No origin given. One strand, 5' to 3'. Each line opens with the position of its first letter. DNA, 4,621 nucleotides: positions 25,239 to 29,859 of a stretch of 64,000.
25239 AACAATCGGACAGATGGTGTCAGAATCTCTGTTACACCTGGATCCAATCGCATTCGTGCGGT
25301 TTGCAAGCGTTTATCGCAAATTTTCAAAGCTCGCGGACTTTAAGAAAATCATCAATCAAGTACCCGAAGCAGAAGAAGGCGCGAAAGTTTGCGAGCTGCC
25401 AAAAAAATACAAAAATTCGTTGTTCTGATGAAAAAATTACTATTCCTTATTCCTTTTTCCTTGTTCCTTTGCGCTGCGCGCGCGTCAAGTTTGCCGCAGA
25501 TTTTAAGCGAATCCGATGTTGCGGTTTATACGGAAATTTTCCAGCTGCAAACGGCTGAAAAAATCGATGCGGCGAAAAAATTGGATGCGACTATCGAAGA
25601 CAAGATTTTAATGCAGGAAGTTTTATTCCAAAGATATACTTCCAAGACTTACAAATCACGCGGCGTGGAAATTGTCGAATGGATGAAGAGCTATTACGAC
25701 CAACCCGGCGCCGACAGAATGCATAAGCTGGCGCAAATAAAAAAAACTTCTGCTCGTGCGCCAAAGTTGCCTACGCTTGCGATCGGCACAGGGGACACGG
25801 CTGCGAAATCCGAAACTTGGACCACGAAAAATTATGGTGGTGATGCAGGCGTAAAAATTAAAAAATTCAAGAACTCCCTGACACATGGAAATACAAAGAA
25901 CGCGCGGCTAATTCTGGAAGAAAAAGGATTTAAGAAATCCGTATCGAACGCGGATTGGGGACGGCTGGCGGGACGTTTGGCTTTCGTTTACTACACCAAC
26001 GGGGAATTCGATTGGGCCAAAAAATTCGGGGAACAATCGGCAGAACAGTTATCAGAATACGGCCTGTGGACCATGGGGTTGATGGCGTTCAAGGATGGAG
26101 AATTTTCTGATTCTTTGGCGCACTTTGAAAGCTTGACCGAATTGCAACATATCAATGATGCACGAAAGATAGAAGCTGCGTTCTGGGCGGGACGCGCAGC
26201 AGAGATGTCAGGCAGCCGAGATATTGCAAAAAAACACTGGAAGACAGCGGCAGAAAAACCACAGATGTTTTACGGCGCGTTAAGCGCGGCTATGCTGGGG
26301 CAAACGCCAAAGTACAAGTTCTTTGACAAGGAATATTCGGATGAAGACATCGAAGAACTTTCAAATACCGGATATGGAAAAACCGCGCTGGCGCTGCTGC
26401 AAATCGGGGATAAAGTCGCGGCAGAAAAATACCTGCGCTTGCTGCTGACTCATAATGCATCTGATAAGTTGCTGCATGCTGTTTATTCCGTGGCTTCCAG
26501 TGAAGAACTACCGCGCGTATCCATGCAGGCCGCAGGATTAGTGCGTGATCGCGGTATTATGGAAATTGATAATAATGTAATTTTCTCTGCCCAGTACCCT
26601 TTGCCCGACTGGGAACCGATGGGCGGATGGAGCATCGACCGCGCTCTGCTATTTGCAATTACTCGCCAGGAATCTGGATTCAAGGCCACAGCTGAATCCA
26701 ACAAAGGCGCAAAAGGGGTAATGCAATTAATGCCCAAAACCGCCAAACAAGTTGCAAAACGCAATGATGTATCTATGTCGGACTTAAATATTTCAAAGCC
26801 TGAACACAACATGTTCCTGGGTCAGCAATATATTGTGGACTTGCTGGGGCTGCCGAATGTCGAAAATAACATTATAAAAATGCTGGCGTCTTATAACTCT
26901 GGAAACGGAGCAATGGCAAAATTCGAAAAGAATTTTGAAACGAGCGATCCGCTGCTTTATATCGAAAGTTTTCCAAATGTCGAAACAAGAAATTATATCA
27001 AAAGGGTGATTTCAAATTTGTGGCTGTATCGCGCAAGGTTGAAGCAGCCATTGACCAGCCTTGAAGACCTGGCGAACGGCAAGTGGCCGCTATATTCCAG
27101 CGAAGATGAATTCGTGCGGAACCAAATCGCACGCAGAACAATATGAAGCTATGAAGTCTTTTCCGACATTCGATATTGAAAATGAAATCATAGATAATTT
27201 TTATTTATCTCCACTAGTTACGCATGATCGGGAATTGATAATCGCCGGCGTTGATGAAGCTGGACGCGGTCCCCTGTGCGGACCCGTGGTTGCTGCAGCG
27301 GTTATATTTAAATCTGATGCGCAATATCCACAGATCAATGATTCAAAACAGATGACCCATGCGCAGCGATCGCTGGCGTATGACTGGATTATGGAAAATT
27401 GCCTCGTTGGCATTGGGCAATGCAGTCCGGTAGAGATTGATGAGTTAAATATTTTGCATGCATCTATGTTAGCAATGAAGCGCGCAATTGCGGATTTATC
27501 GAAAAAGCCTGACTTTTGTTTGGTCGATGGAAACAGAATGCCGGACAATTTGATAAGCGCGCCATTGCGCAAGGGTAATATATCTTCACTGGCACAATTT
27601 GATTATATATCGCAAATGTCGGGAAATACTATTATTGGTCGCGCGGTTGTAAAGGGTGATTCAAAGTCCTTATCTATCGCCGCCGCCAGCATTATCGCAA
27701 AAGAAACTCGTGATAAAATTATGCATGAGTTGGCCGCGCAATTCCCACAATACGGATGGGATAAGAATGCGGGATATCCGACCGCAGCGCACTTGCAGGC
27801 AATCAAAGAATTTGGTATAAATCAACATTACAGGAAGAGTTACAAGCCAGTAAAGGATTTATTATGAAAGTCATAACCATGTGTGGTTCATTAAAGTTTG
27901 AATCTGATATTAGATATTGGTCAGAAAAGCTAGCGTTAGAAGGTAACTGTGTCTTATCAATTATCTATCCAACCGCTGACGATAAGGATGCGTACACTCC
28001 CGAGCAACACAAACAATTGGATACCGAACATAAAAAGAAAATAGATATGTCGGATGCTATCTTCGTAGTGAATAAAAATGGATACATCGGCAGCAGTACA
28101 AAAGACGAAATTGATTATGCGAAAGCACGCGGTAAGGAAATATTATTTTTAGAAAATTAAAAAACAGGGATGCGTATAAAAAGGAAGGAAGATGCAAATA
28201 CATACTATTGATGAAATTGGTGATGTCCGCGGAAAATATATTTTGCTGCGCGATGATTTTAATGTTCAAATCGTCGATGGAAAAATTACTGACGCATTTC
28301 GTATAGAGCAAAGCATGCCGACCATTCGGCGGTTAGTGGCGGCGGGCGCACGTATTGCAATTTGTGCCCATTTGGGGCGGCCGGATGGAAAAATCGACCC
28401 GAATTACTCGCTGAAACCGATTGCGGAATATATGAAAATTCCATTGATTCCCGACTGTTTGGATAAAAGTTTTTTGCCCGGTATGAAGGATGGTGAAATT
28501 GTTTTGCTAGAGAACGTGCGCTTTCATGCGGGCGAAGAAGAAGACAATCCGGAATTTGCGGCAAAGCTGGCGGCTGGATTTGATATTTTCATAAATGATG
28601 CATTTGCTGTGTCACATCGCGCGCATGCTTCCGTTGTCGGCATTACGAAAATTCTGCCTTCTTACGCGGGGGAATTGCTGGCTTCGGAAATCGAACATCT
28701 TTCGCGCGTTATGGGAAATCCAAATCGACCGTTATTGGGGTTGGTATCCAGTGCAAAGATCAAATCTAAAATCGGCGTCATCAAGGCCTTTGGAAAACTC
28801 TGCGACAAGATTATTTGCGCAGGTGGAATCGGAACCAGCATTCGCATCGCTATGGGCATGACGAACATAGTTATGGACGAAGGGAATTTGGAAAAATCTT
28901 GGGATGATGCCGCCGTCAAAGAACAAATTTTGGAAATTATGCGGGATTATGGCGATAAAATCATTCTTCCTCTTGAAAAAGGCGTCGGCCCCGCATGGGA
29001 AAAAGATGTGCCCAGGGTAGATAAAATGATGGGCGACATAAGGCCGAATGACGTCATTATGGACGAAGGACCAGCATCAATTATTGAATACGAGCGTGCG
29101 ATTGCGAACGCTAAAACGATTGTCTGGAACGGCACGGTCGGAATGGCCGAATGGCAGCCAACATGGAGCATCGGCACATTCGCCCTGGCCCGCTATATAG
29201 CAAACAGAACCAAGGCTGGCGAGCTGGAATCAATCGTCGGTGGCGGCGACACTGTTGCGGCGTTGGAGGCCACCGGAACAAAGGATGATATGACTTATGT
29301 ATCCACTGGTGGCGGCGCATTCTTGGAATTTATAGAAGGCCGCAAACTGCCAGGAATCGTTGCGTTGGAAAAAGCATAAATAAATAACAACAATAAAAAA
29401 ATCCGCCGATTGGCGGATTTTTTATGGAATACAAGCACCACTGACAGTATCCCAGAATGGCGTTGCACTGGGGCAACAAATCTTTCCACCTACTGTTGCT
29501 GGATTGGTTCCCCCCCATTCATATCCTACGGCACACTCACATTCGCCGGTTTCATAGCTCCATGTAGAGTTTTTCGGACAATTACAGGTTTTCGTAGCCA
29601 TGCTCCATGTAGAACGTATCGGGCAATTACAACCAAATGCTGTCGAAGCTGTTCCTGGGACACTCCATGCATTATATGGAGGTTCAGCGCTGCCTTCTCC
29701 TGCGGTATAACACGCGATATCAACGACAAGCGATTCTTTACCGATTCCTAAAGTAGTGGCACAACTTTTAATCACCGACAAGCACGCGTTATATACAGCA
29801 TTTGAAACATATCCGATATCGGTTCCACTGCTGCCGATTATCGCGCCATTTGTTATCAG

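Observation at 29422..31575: Paralogous family of large secreted cysteine-rich proteins (member A, 717 aa)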

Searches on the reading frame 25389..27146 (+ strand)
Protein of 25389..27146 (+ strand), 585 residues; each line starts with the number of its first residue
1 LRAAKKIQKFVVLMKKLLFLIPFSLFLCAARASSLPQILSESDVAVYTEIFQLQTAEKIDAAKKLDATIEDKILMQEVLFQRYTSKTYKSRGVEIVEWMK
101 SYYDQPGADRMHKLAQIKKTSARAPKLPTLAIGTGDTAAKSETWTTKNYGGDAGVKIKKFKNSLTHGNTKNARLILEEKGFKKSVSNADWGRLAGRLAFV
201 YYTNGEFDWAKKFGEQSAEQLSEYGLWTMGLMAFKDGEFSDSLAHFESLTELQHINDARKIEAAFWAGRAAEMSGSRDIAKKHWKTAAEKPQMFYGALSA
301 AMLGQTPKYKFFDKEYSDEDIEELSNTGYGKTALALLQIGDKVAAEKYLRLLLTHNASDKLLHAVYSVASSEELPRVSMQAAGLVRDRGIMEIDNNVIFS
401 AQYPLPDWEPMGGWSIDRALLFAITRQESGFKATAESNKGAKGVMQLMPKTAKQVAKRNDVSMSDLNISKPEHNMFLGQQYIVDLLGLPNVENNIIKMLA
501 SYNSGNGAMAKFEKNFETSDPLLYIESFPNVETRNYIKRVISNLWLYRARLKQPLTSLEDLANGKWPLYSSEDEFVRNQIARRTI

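Call 19: search_protein_families(library=pfam, proteins=[window:25389-27146:+], max_evalue=0.00001)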
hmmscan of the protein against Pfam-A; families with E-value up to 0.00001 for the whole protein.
window:25389-27146:+ (585 aa): 1 family
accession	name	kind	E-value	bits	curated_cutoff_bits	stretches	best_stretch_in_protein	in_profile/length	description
PF01464.25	SLT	-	7.3e-21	74.4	21.3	1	414-519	10-111/117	Transglycosylase SLT domain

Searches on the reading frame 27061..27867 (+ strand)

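Call 19: search_protein_families(library=pfam, proteins=[window:27061-27867:+], max_evalue=0.00001)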
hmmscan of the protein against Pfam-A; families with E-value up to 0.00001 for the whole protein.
window:27061-27867:+ (268 aa): 1 family
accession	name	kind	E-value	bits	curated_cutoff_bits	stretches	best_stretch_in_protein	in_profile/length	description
PF01351.25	RNase_HII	-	9.2e-35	120.8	25.8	1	62-263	1-198/199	Ribonuclease HII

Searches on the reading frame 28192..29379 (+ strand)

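Call 19: search_protein_families(library=pfam, proteins=[window:28192-29379:+], max_evalue=0.00001)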
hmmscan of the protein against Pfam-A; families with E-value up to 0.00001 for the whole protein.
window:28192-29379:+ (395 aa): 1 family
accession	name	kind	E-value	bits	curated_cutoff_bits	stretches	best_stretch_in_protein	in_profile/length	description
PF00162.24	PGK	-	3.5e-105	352.6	27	1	8-384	3-379/379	Phosphoglycerate kinase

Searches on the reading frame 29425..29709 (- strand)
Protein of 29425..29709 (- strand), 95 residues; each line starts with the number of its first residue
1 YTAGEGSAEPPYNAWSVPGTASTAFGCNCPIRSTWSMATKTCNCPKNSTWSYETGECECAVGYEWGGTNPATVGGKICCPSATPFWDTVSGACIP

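Call 100: search_protein_families(library=pfam, proteins=[window:29425-29709:-], max_evalue=10)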
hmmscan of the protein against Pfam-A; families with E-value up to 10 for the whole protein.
seq(95 aa): 0 families
